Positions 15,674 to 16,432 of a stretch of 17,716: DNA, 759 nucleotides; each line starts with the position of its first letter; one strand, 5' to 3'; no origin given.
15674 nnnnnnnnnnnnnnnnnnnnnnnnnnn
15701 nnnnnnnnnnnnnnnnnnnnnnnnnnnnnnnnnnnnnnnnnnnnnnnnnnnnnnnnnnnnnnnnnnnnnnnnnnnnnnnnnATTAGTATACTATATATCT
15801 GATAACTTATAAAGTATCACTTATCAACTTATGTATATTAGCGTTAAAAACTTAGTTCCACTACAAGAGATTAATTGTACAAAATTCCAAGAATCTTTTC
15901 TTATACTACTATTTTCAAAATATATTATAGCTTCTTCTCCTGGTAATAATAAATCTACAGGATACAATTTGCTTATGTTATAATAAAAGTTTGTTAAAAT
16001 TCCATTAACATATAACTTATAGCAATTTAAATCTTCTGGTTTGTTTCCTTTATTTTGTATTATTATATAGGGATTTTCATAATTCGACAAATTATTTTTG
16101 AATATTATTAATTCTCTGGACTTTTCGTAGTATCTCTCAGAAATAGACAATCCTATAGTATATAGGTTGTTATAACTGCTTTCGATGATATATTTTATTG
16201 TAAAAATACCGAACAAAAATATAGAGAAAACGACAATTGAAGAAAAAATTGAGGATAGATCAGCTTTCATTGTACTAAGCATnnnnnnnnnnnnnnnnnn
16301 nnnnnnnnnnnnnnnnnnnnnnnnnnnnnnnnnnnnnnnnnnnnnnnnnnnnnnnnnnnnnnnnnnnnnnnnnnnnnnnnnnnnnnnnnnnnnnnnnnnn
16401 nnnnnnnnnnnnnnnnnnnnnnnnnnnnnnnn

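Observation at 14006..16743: A three-gene prepilin-like surface cluster ends in a DUF2341/LamG lectin-type protein (candidate host-attachment apparatus)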

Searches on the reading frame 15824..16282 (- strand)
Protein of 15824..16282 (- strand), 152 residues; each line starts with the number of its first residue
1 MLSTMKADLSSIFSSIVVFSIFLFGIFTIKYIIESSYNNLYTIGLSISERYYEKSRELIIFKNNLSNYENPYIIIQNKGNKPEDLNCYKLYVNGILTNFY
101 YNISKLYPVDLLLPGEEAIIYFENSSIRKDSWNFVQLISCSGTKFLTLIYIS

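Call 4: search_protein_families(library=pfam, proteins=[window:15824-16282:-], max_evalue=1)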
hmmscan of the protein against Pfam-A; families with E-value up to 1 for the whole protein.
window:15824-16282:- (152 aa): 0 families

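Call 5: search_protein_families(library=ncbifam, proteins=[window:15824-16282:-], max_evalue=1)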
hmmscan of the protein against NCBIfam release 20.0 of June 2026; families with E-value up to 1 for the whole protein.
window:15824-16282:- (152 aa): 0 families

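Call 15: list_cluster_members(proteins=[P0077, window:15824-16282:-, window:12984-13856:-])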
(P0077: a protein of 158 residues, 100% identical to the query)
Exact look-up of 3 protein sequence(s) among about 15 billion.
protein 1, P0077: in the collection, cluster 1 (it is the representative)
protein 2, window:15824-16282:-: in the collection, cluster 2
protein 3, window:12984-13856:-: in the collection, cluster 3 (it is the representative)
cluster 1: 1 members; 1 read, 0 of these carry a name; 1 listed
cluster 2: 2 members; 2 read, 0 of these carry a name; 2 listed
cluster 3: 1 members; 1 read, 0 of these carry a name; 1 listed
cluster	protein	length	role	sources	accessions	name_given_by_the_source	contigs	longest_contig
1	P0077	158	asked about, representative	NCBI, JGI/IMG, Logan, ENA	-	-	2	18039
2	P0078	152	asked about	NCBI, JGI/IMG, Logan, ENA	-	-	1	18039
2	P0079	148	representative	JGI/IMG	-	-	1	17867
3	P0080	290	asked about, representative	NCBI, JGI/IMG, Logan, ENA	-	-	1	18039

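Call 41: search_protein_representatives(protein=window:15824-16270:-)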
Query: 148 residues. Proteins with E-value up to 0.001 (for the whole library): 7; up to 1e-10: 6; up to 1e-30: 1. The best 7 are listed.
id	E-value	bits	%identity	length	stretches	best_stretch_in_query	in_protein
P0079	1.5e-88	310.5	100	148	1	1-148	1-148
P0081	1.0e-26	110.0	41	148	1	1-148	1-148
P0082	3.9e-24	101.7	44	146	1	1-147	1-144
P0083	1.7e-20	89.8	41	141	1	4-148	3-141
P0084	4.3e-13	65.9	32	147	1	2-147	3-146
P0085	5.3e-11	59.1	36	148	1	8-147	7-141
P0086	1.3e-10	57.9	41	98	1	1-93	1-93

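Call 49: search_solved_structures(query=A2, max_evalue=10, show_alignments=1)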
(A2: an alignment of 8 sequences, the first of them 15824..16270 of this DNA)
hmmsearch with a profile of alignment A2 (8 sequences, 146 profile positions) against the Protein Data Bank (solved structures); distinct sequences matched with E-value up to 10: 1.
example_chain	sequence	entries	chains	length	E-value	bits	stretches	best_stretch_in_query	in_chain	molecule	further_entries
1amx_A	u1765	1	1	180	0.63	13.5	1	54-119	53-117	COLLAGEN ADHESIN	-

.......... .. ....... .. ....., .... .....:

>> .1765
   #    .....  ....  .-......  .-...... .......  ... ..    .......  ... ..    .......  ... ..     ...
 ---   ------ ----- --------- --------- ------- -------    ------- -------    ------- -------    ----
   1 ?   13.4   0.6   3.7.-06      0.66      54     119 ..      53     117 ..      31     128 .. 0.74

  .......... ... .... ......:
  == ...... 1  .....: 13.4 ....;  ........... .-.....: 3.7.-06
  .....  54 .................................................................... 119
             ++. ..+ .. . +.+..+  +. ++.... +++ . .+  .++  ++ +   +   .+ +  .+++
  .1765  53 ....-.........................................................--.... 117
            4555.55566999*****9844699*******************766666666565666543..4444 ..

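Call 71: find_encoding_contigs(protein=P0082, flank=10000, max_places=3)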
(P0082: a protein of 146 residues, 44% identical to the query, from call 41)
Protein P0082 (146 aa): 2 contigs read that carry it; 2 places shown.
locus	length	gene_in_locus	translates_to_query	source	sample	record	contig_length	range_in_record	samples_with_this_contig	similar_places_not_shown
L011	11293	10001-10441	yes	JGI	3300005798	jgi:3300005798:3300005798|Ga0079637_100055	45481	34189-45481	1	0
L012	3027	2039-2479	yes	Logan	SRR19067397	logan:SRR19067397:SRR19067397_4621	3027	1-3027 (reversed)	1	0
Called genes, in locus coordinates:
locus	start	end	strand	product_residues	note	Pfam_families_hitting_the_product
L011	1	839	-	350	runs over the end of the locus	PF00534:Glycos_transf_1, PF13692:Glyco_trans_1_4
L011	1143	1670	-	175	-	PF01965:DJ-1_PfpI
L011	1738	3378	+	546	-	-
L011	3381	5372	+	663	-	PF01261:AP_endonuc_2 (faint)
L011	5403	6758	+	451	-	PF00344:SecY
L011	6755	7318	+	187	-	-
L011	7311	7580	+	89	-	PF01199:Ribosomal_L34e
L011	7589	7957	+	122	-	PF00467:KOW (weak)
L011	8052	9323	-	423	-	PF13173:AAA_14, PF13635:DUF4143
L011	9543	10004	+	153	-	PF01917:Flagellin_arch-type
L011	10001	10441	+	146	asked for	-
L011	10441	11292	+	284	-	?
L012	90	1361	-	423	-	PF13173:AAA_14, PF13635:DUF4143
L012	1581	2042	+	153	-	PF01917:Flagellin_arch-type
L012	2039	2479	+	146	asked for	-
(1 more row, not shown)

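Call 72: find_encoding_contigs(protein=P0084, flank=10000, max_places=3)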
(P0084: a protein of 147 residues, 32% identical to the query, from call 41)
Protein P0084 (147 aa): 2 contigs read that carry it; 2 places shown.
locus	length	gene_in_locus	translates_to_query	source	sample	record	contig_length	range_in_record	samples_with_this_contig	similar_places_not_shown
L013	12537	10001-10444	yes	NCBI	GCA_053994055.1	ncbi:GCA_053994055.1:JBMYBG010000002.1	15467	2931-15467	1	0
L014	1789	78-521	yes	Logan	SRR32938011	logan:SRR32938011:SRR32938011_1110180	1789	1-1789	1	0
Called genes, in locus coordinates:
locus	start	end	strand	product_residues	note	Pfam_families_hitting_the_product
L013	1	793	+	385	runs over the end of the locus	PF02350:Epimerase_2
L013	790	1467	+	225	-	PF00702:Hydrolase, PF13419:HAD_2, PF13242:Hydrolase_like (weak)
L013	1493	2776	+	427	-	PF13641:Glyco_tranf_2_3, PF13632:Glyco_trans_2_3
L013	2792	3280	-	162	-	-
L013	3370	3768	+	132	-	PF01201:Ribosomal_S8e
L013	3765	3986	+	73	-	PF14438:SM-ATX (weak), PF01423:LSM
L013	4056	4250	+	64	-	PF00833:Ribosomal_S17e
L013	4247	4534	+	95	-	PF01918:Alba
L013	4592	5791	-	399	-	PF01926:MMR_HSR1, PF02421:FeoB_N (faint), PF08438:YGR210-like_G4, PF02824:TGS (weak)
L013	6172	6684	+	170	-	PF00719:Pyrophosphatase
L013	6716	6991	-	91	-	-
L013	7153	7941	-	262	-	-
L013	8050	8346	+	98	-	PF01883:FeS_assembly_P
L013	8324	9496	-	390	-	PF01142:TruD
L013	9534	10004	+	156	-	PF01917:Flagellin_arch-type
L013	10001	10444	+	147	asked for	-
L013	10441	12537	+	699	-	?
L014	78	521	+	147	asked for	-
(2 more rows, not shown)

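Call 73: search_protein_families(library=pfam, proteins=[L013:10441-12537:+, L011:10441-11292:+, L013:9534-10004:+], max_evalue=0.1)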
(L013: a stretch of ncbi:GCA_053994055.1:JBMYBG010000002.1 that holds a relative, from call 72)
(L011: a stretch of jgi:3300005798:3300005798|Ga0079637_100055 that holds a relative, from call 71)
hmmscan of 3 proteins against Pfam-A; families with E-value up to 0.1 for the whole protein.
L013:10441-12537:+ (699 aa): 7 families
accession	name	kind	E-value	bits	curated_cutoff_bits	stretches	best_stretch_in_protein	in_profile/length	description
PF13385.13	Laminin_G_3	-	1.4e-30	106.9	27.6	1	374-523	1-150/151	Concanavalin A-like lectin/glucanases superfamily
PF10102.14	DUF2341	-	1.6e-06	28.9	23.4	1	589-649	15-74/84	Domain of unknown function (DUF2341)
PF00354.24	Pentaxin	-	2.3e-06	27.9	25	1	450-535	83-175/194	Pentaxin family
PF02210.31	Laminin_G_2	-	1.2e-05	26.3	22.9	1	413-513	16-123/126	Laminin G domain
PF01917.21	Arch_flagellin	-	0.0011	19.8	29.5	1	5-116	5-138/162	Archaebacterial flagellin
PF00054.30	Laminin_G_1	-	0.012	16.3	24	1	416-475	20-76/131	Laminin G domain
PF19559.6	DUF6081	-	0.037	13.7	25.9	1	448-473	175-200/272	Family of unknown function (DUF6081)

L011:10441-11292:+ (284 aa): 2 families
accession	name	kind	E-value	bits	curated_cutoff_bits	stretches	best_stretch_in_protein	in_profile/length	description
PF10102.14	DUF2341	-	3e-22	79.3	23.4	1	187-274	1-83/84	Domain of unknown function (DUF2341)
PF10502.14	Peptidase_S26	-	0.0037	17.7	22.9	1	9-103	7-92/168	Signal peptidase, peptidase S26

L013:9534-10004:+ (156 aa): 1 family
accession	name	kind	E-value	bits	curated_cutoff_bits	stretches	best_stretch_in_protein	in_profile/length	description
PF01917.21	Arch_flagellin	-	8.1e-12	46.2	29.5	1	5-142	2-158/162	Archaebacterial flagellin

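Call 87: list_cluster_members(proteins=[P0081, P0083, P0085, P0086, P0020, P0002, P0014, P0072, P0057, P0005])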
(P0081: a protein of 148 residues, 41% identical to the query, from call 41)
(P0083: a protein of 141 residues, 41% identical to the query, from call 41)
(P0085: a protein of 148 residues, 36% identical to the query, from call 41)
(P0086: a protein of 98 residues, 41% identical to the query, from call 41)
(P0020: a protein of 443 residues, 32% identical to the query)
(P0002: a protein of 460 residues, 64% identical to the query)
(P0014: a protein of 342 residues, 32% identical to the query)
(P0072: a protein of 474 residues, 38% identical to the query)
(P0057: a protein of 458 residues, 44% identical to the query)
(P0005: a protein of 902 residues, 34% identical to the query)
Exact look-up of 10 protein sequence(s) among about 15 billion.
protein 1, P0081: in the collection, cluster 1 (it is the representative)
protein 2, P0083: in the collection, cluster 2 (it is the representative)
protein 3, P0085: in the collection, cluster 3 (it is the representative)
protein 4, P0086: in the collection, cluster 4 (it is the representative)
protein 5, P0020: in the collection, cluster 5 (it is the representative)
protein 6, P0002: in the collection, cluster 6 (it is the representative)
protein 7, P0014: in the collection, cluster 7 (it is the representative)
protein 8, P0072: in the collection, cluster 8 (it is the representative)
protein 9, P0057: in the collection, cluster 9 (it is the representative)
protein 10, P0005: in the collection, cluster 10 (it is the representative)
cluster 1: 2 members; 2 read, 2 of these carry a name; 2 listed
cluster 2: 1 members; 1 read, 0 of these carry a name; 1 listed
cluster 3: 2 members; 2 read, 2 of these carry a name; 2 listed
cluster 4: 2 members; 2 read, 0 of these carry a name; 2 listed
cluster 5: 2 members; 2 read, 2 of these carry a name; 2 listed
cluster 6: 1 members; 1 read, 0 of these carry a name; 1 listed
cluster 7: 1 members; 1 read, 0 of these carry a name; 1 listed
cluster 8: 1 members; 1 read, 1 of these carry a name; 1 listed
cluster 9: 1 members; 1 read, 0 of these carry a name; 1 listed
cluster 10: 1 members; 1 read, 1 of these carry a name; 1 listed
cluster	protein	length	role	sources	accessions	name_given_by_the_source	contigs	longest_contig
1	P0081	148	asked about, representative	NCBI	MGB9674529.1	MAG: hypothetical protein ACPLX8_00190 [Nanopusillaceae archaeon]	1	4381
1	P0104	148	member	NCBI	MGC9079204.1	MAG: hypothetical protein ACP5G1_00505 [Nanopusillaceae archaeon]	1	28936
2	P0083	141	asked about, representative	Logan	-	-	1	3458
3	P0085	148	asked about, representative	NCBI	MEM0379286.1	MAG: hypothetical protein QXG71_00790 [Nanopusillaceae archaeon]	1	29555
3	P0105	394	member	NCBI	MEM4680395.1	MAG: DUF2341 domain-containing protein, partial [Nanopusillaceae archaeon]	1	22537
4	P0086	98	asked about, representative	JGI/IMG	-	-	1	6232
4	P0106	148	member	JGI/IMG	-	-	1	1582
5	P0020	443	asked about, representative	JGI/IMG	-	hypothetical protein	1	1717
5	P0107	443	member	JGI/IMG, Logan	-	hypothetical protein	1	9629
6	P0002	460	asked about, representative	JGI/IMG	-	-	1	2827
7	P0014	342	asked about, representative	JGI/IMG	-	-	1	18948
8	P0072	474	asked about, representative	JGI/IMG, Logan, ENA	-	hypothetical protein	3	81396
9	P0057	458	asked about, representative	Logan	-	-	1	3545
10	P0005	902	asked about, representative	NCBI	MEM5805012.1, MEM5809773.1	MAG: DUF2341 domain-containing protein [Candidatus Aenigmatarchaeota archaeon]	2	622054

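Call 99: search_protein_families(library=ncbifam, proteins=[L013:9534-10004:+], max_evalue=1)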
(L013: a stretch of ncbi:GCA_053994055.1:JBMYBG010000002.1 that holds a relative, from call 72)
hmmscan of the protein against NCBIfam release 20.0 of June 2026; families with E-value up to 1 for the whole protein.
L013:9534-10004:+ (156 aa): 3 families
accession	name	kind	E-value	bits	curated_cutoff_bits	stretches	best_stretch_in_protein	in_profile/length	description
NF052591.1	ArlG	equivalog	1.5e-17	64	110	1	8-140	5-142/148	archaellum stator protein ArlG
NF052590.1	ArlF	equivalog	8.1e-16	58.4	110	1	5-139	3-136/137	archaellum stator protein ArlF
NF048003.1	GTA_spike_fiber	domain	0.018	15.5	36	1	61-152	63-160/182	phage head spike fiber domain-containing protein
